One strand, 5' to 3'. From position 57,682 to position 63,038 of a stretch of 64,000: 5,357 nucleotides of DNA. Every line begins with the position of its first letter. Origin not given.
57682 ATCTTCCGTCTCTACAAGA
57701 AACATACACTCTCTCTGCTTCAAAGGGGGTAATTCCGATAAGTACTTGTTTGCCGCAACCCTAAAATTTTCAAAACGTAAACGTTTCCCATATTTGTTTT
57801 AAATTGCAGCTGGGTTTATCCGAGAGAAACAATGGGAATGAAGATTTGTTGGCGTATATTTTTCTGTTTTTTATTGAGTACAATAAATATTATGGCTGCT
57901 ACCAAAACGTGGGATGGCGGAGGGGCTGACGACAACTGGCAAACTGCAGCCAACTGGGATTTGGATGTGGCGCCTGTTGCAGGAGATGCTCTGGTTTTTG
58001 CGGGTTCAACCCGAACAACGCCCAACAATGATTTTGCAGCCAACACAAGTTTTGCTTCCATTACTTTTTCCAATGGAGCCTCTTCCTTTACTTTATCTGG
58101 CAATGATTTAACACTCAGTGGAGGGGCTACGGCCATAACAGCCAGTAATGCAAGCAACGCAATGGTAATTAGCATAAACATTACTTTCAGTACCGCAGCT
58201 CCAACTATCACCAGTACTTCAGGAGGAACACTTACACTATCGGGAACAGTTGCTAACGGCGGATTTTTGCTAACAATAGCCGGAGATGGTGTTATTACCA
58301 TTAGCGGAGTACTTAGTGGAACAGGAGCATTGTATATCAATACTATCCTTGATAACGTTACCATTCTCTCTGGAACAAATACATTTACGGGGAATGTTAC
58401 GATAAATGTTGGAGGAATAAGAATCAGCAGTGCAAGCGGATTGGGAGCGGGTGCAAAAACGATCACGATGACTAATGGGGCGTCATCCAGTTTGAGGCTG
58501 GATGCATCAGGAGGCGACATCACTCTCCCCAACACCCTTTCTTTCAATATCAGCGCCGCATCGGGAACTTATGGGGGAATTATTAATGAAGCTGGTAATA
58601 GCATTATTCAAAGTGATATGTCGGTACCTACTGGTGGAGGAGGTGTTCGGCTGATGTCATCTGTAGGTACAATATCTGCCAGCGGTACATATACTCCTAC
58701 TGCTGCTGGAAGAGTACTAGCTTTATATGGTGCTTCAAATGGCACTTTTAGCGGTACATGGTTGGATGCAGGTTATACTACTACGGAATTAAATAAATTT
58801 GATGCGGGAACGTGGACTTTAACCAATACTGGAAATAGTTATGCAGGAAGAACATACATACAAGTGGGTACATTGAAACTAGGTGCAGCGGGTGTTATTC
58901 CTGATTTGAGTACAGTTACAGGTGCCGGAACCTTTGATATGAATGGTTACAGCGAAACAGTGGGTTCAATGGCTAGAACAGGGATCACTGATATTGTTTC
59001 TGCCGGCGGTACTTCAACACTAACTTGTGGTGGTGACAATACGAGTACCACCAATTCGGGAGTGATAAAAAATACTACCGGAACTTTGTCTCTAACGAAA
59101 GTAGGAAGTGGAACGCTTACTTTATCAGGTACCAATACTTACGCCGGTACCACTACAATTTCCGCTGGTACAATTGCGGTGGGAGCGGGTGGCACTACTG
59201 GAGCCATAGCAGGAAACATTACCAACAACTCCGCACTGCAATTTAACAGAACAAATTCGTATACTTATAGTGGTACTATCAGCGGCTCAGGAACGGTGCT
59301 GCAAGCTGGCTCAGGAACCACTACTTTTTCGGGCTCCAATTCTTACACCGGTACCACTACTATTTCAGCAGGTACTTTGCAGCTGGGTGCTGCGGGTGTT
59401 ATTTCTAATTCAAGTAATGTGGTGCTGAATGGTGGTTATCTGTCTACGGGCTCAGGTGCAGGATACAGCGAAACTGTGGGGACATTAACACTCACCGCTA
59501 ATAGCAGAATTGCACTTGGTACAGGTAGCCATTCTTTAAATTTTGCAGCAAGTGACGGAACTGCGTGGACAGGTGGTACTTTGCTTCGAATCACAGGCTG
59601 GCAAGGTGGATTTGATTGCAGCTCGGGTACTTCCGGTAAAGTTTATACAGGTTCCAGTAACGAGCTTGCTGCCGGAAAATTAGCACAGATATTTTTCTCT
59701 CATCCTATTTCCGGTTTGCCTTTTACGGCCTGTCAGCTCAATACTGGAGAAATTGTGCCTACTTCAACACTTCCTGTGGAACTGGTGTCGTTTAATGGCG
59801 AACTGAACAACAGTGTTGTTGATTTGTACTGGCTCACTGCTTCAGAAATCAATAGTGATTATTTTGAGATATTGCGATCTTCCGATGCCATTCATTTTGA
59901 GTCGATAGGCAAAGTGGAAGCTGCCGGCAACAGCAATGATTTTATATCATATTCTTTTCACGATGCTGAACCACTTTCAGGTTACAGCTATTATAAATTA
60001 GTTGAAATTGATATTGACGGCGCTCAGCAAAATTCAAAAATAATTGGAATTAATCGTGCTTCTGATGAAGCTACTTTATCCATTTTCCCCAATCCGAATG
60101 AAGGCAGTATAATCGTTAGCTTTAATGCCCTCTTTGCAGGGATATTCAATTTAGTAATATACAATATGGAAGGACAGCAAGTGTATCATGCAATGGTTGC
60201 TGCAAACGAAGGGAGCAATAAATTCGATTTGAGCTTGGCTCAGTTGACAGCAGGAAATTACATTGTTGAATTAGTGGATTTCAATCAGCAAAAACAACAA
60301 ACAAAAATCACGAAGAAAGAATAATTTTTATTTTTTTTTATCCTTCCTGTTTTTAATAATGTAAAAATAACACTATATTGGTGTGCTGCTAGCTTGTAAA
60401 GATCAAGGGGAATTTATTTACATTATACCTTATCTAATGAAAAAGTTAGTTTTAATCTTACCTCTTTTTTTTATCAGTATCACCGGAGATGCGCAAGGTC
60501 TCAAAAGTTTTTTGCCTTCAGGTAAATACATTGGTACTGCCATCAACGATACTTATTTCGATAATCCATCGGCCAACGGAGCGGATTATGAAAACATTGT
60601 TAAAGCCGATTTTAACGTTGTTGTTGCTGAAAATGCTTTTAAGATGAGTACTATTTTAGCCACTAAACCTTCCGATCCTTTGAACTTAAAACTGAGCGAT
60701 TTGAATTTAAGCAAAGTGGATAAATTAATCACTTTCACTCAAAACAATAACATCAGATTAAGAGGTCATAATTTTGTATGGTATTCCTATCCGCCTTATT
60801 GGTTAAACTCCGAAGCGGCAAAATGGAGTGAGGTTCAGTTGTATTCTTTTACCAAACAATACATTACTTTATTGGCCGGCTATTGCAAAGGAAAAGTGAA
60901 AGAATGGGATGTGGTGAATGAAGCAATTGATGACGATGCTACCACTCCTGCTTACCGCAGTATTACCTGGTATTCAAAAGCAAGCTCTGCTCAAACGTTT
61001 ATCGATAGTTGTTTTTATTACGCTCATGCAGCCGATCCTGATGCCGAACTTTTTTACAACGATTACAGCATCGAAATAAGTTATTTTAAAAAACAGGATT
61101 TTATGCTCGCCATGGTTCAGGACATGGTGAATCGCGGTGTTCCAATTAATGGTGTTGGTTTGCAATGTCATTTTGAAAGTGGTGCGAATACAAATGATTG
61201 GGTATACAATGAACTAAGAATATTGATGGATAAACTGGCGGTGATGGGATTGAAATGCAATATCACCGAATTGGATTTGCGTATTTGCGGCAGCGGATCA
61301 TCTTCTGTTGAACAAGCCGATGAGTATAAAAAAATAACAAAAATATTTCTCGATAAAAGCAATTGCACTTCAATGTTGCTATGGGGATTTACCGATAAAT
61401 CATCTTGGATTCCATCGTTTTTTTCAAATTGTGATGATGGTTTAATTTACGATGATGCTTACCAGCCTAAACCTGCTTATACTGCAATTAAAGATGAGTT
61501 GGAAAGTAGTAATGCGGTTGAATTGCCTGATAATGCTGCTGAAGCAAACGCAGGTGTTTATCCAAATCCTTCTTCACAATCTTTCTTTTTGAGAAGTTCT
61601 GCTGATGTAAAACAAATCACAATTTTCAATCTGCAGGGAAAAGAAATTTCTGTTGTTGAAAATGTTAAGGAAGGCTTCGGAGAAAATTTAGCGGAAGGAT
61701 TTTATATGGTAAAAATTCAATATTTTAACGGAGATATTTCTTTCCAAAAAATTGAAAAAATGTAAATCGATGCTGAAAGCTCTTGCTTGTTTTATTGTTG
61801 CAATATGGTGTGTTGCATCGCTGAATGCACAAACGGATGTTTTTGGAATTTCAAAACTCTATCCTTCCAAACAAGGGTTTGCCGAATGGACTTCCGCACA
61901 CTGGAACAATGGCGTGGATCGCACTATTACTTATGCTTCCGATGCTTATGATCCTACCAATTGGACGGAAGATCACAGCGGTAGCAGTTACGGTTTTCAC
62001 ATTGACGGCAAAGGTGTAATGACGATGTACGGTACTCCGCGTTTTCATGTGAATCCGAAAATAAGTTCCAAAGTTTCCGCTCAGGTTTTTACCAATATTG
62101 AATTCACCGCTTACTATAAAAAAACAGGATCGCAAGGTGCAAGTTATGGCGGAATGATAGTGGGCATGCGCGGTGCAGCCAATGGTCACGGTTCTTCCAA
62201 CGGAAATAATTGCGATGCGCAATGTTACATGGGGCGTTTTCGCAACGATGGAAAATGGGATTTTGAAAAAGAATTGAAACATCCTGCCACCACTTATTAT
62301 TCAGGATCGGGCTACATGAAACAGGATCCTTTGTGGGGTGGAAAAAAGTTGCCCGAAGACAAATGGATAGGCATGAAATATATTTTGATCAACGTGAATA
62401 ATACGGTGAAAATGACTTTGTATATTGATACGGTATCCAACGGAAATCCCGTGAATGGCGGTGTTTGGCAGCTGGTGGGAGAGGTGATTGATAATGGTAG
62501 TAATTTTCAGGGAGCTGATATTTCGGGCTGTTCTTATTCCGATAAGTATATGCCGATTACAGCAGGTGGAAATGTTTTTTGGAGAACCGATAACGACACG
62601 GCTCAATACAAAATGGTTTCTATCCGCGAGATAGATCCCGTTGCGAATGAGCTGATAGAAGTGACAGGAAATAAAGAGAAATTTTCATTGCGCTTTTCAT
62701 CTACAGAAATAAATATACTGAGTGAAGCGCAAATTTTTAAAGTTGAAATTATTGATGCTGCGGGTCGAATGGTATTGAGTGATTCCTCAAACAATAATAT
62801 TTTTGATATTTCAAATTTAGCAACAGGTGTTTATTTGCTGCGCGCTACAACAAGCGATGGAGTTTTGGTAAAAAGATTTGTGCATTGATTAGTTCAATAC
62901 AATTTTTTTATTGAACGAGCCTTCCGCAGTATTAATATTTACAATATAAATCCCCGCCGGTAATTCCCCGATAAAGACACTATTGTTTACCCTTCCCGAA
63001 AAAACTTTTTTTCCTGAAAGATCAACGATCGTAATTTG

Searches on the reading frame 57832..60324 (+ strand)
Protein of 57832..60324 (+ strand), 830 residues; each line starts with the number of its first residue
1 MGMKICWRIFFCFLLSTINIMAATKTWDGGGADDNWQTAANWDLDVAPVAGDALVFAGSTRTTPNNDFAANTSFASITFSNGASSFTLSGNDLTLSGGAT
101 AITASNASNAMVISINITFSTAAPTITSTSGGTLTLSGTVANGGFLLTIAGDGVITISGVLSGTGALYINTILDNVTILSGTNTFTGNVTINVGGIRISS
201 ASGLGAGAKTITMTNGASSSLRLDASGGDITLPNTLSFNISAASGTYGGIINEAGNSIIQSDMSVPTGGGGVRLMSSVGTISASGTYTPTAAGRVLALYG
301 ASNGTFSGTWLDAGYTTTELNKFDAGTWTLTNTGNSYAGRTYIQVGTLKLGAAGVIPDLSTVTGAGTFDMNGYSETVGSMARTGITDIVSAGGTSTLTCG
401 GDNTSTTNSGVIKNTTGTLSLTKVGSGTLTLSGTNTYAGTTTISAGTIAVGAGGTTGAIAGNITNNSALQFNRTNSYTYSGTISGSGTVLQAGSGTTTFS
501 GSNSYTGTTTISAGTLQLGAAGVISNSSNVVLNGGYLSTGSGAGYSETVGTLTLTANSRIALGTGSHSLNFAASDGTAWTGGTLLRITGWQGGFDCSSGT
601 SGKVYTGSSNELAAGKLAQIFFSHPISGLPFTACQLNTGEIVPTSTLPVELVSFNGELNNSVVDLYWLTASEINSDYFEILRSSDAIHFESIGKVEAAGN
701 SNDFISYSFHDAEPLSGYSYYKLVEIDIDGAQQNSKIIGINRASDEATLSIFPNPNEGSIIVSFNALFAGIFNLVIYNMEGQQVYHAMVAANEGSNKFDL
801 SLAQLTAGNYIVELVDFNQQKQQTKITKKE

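Call 9: search_protein_families(library=pfam, proteins=[window:57832-60324:+], max_evalue=0.01)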
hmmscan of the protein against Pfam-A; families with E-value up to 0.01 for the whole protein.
window:57832-60324:+ (830 aa): 2 families
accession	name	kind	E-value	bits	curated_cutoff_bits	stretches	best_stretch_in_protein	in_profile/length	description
PF12951.13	PATR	-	6.5e-21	74.5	27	3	421-450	1-30/30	Passenger-associated-transport-repeat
PF18962.6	Por_Secre_tail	-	1.2e-09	38.8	27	1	751-825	1-72/75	Secretion system C-terminal sorting domain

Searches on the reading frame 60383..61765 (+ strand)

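Call 9: search_protein_families(library=pfam, proteins=[window:60383-61765:+], max_evalue=0.01)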
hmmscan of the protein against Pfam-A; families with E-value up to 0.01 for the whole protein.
window:60383-61765:+ (460 aa): 2 families
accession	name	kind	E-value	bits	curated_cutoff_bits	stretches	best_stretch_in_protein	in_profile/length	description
PF00331.26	Glyco_hydro_10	-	4.9e-81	272.8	22.1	1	45-371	8-310/311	Glycosyl hydrolase family 10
PF18962.6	Por_Secre_tail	-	7.9e-08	32.9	27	1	392-456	1-72/75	Secretion system C-terminal sorting domain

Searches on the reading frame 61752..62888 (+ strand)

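Call 49: search_protein_families(library=pfam, proteins=[window:61752-62888:+], max_evalue=0.001)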
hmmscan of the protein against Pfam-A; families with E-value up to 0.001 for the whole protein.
window:61752-62888:+ (378 aa): 1 family
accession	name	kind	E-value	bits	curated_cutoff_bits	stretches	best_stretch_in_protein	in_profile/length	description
PF18962.6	Por_Secre_tail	-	4.5e-08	33.7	27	1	318-377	8-74/75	Secretion system C-terminal sorting domain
